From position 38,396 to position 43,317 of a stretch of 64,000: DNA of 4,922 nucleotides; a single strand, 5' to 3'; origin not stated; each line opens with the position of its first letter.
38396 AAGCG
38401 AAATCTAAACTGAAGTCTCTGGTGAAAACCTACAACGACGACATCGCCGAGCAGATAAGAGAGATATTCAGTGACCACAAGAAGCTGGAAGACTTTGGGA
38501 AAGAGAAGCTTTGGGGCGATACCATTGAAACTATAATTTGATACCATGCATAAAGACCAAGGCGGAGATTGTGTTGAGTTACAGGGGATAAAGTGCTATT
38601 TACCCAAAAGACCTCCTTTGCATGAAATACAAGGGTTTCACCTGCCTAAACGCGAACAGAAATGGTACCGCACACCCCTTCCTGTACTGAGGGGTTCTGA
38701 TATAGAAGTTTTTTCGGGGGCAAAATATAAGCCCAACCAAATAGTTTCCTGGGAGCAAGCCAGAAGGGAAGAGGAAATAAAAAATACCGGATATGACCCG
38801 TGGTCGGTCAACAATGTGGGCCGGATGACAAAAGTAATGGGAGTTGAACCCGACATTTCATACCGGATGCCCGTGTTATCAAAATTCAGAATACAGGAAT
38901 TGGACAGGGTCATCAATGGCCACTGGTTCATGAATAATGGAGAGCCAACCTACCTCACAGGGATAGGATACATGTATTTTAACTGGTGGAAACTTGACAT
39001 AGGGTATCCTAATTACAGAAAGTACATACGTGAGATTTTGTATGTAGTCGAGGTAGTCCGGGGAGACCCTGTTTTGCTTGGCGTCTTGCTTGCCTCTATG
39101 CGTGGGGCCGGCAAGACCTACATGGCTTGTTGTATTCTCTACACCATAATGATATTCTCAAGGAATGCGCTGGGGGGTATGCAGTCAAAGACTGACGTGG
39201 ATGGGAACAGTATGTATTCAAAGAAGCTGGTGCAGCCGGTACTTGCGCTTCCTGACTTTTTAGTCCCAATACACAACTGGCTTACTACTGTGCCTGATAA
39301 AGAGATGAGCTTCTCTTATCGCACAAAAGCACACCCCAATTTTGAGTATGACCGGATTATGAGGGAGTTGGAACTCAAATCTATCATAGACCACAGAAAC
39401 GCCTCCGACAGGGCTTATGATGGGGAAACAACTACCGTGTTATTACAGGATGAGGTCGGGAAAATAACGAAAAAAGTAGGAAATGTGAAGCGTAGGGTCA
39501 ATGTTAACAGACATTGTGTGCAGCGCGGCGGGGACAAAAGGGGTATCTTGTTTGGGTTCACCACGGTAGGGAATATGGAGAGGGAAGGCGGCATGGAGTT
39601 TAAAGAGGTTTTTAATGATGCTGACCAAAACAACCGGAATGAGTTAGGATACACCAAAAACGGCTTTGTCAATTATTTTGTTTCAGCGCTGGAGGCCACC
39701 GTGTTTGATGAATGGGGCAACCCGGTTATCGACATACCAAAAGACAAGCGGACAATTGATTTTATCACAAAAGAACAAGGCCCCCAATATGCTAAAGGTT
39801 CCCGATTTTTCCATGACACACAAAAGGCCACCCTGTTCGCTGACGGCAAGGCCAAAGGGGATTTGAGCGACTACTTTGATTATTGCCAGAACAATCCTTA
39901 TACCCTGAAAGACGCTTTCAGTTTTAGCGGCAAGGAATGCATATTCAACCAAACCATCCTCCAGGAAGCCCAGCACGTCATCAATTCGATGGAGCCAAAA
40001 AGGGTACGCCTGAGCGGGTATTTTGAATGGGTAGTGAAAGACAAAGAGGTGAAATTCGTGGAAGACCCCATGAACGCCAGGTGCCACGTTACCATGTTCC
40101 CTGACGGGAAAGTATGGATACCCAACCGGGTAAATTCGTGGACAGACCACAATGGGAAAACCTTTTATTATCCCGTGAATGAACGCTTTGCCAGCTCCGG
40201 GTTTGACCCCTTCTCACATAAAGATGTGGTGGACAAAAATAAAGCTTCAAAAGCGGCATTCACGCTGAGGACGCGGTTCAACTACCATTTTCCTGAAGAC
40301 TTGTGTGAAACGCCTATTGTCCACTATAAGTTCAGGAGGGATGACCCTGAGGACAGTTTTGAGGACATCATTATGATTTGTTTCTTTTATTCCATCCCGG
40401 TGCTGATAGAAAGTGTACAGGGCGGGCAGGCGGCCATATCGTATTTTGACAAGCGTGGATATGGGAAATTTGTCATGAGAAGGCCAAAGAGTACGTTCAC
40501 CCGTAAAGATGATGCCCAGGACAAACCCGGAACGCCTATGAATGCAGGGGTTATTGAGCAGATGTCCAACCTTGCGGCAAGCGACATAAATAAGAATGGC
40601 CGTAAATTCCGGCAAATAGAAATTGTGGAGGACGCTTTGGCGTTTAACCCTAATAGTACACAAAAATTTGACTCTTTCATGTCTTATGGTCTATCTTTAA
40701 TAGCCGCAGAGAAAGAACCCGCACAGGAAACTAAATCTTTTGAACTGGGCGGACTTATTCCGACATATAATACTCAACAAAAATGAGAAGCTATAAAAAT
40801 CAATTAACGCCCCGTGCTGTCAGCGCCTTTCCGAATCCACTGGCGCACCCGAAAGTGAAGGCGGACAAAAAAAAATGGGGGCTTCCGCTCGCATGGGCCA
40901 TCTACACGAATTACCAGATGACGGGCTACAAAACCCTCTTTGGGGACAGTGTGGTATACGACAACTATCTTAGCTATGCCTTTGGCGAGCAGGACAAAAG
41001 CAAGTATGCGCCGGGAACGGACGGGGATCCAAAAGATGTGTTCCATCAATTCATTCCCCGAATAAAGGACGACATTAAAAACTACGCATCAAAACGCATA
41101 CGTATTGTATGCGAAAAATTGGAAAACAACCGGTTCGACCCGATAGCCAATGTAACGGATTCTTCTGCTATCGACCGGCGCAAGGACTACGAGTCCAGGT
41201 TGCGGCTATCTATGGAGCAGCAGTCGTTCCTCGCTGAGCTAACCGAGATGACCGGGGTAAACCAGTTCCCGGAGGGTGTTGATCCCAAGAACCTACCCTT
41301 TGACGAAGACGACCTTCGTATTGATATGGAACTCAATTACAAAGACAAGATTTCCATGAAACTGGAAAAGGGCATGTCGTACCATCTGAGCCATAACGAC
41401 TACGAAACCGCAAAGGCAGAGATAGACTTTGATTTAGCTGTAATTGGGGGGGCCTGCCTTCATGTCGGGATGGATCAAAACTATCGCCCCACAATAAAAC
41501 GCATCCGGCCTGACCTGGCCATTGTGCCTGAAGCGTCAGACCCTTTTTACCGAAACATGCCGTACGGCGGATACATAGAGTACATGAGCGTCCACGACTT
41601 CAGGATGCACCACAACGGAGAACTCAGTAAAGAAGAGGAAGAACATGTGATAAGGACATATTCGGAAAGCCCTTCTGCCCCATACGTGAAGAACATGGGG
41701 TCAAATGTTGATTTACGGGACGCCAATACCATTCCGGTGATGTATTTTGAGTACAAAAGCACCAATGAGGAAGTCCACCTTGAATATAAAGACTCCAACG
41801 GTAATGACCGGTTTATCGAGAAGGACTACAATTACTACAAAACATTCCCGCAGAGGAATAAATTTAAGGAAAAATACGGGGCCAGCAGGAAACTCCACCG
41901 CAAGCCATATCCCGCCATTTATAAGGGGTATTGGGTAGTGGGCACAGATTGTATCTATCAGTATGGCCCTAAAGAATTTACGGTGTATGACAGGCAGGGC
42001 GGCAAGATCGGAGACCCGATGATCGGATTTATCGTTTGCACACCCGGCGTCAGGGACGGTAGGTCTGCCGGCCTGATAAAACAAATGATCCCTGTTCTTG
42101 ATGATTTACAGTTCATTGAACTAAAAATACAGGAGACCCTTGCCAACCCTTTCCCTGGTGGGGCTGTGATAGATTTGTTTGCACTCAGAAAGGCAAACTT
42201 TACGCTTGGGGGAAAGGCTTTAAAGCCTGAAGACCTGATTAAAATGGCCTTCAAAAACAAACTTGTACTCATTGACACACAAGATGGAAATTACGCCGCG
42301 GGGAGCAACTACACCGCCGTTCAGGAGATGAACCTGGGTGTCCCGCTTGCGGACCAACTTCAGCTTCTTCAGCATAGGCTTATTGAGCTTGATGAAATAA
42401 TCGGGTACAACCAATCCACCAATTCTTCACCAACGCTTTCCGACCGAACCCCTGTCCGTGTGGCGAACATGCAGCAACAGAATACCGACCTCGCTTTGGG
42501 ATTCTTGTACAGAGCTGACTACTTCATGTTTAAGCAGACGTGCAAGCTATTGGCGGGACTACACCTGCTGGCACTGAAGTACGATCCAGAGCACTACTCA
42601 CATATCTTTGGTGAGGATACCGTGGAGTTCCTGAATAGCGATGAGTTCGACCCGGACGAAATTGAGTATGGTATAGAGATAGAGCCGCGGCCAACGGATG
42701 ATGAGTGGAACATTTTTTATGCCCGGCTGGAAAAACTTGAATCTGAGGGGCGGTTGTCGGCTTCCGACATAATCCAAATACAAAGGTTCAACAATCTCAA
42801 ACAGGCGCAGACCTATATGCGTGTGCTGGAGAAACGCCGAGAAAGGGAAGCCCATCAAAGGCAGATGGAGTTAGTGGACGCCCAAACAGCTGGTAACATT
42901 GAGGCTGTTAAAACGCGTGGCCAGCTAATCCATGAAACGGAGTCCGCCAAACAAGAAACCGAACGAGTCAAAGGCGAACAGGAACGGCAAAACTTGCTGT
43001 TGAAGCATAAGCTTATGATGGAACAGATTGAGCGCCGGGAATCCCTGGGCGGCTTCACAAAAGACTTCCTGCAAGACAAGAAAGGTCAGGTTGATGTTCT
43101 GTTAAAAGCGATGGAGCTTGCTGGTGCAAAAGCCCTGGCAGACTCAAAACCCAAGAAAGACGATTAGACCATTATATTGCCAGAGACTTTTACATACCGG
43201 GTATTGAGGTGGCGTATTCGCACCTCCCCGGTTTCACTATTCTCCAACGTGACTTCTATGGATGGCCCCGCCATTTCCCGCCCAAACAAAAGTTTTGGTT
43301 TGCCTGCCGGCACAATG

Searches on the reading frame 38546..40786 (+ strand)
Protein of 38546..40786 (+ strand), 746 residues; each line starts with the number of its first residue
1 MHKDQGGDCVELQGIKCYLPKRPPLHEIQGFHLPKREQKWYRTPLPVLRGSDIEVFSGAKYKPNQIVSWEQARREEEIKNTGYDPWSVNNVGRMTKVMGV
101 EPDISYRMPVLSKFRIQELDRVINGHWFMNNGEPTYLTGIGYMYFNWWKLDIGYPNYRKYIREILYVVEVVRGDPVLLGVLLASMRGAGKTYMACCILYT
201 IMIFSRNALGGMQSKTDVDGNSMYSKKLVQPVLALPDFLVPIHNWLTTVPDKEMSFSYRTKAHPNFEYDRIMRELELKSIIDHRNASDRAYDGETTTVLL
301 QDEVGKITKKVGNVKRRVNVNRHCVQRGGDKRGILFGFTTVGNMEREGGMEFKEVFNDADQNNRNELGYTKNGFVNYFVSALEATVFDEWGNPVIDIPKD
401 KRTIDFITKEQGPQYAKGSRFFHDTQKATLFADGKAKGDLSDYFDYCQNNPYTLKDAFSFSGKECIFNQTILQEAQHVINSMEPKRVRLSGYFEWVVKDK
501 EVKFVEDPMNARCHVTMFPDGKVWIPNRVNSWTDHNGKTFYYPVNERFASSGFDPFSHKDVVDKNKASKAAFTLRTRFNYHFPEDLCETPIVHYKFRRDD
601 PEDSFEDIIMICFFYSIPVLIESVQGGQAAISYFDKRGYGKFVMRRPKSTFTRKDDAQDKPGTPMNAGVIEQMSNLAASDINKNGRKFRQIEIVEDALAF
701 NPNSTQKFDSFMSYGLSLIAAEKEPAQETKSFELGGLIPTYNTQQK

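Call 9: search_protein_families(library=pfam, proteins=[window:38546-40786:+], max_evalue=0.01)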
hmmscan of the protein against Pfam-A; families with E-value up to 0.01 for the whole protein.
window:38546-40786:+ (746 aa): 0 families

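Call 12: search_protein_families(library=phrogs, proteins=[window:38546-40786:+], max_evalue=0.001)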
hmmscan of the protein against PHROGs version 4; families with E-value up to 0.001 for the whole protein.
window:38546-40786:+ (746 aa): 1 family
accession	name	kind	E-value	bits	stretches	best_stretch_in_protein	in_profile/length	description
phrog_6681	-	head and packaging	3.1e-64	218.5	1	7-725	28-726/758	terminase large subunit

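Call 73: search_dna_similar(query=window:38546-40786:+, collection=phages, mode=protein, max_rows=25, max_evalue=0.00001)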
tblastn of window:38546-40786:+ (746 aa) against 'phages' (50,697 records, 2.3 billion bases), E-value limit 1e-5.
Records with a match: 87; places in all: 87; records where one place covers at least 80% of the query: 87.
Best place of each record, by identity: <60% 87.
By first word of the organism name: Flavobacterium 68; Cellulophaga 15; Tenacibaculum 2; Maribacter 1; Caudoviricetes 1.
By host as written in the record: Flavobacterium sp. BAL314 68; Cellulophaga sp. HaHa_2_95 4; Cellulophaga baltica NN016038 2; Cellulophaga baltica #18 2; Cellulophaga baltica NN016046 2; Cellulophaga baltica #13 2; Cellulophaga baltica #19 2; Tenacibaculum sp. AHE14PA 2; and 3 more.
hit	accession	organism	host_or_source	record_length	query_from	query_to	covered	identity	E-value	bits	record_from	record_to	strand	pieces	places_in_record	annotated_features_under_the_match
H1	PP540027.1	Maribacter phage Panino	Maribacter halichondriae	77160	7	735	98%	24.0%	3e-31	137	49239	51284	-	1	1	terminase large subunit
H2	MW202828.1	Caudoviricetes sp.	Manatee Spring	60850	117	723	81%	28.6%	7e-47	186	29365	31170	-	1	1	terminase large subunit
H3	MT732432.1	Cellulophaga phage Calle_1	Cellulophaga sp. HaHa_2_95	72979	3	724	97%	23.3%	2e-19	100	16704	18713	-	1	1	hypothetical protein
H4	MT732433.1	Cellulophaga phage Calle_2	Cellulophaga sp. HaHa_2_95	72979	3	724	97%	23.3%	2e-19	100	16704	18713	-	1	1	hypothetical protein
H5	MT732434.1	Cellulophaga phage Calle_3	Cellulophaga sp. HaHa_2_95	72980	3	724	97%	23.3%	2e-19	100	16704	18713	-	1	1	hypothetical protein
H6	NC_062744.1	Cellulophaga phage Calle_1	Cellulophaga sp. HaHa_2_95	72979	3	724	97%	23.3%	2e-19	100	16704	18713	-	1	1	terminase large subunit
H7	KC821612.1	Cellulophaga phage phi40:1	Cellulophaga baltica NN015840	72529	3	724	97%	23.3%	3e-19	99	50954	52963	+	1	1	hypothetical protein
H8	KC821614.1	Cellulophaga phage phi38:1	Cellulophaga baltica NN016038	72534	3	724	97%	23.3%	3e-19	99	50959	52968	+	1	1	hypothetical protein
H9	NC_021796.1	Cellulophaga phage phi38:1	Cellulophaga baltica NN016038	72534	3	724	97%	23.3%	3e-19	99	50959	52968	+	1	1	terminase large subunit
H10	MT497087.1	Flavobacterium phage vB_FspP_elemoA_13-1B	Flavobacterium sp. BAL314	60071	112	729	83%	25.2%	4e-30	134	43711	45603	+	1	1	hypothetical protein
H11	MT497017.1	Flavobacterium phage vB_FspP_elemoA_7-9A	Flavobacterium sp. BAL314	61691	112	729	83%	25.2%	4e-30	134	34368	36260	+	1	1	hypothetical protein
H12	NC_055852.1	Flavobacterium phage vB_FspP_elemoA_7-9A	Flavobacterium sp. BAL314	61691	112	729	83%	25.2%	4e-30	134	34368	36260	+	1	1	terminase large subunit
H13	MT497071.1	Flavobacterium phage vB_FspP_elemoF_6-3D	Flavobacterium sp. BAL314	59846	112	729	83%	25.2%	4e-30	134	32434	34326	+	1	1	hypothetical protein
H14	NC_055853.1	Flavobacterium phage vB_FspP_elemoF_6-3D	Flavobacterium sp. BAL314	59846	112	729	83%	25.2%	4e-30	134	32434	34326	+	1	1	terminase large subunit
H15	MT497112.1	Flavobacterium phage vB_FspP_elemoA_6-5A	Flavobacterium sp. BAL314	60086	112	729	83%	25.2%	4e-30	134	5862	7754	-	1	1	hypothetical protein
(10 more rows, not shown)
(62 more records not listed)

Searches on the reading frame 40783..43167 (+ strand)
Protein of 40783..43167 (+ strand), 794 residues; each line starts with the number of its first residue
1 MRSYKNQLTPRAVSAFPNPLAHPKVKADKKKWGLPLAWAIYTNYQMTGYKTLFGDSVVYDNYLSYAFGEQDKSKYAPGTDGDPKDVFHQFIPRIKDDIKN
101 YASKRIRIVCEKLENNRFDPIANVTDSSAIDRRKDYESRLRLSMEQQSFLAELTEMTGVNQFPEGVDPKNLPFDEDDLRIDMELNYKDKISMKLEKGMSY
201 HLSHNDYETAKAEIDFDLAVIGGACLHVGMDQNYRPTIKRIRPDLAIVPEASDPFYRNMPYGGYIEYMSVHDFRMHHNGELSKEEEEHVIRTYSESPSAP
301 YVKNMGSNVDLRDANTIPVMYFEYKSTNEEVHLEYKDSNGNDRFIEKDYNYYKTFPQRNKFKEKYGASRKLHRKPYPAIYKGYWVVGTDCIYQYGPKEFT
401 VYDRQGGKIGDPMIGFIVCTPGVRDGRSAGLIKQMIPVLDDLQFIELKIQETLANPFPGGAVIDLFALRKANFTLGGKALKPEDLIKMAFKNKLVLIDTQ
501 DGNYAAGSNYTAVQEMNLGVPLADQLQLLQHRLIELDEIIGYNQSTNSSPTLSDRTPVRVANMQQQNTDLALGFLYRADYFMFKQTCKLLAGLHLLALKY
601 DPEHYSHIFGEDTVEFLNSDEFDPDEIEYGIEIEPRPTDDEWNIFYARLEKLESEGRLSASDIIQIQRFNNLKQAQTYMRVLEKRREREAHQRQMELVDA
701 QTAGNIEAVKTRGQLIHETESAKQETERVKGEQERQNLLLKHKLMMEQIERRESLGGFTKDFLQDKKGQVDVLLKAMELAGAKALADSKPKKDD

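Call 9: search_protein_families(library=pfam, proteins=[window:40783-43167:+], max_evalue=0.01)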
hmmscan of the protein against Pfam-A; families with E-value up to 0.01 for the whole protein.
window:40783-43167:+ (794 aa): 0 families

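Call 12: search_protein_families(library=phrogs, proteins=[window:40783-43167:+], max_evalue=0.001)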
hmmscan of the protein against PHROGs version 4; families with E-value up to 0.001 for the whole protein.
window:40783-43167:+ (794 aa): 1 family
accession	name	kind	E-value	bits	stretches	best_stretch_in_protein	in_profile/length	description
phrog_6547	-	head and packaging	1.4e-51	176.5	1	60-752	53-755/827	portal protein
